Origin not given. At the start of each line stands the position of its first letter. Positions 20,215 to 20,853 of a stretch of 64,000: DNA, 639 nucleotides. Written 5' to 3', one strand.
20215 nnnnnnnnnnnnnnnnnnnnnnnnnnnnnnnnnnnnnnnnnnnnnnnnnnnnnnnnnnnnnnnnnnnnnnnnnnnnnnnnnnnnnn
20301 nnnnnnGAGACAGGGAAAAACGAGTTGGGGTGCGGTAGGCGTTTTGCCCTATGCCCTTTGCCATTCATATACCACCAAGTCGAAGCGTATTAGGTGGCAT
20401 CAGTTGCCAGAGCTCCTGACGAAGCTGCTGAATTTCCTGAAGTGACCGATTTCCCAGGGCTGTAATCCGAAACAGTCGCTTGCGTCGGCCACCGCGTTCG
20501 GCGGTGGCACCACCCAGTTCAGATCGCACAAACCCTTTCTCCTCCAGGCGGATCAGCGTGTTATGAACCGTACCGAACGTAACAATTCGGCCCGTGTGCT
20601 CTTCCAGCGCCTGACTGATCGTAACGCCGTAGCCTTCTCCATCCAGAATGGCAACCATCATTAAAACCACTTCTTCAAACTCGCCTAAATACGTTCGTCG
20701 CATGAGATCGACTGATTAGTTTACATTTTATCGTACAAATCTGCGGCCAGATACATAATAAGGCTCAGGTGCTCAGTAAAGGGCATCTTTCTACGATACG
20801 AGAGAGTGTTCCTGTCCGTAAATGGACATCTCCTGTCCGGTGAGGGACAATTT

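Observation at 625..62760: Window-wide over-represented motif RCTACGT / palindrome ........: a HIP1-like signature in a Bacteroidota genome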

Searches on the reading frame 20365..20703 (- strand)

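Call 19: search_protein_families(library=pfam, proteins=[window:20365-20703:-])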
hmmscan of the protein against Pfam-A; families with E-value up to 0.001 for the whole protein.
window:20365-20703:- (112 aa): 1 family
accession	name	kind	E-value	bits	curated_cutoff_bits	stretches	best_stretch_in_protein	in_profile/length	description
PF03551.20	PadR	-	1.7e-10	41.2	27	1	20-90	6-75/75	Transcriptional regulator PadR-like family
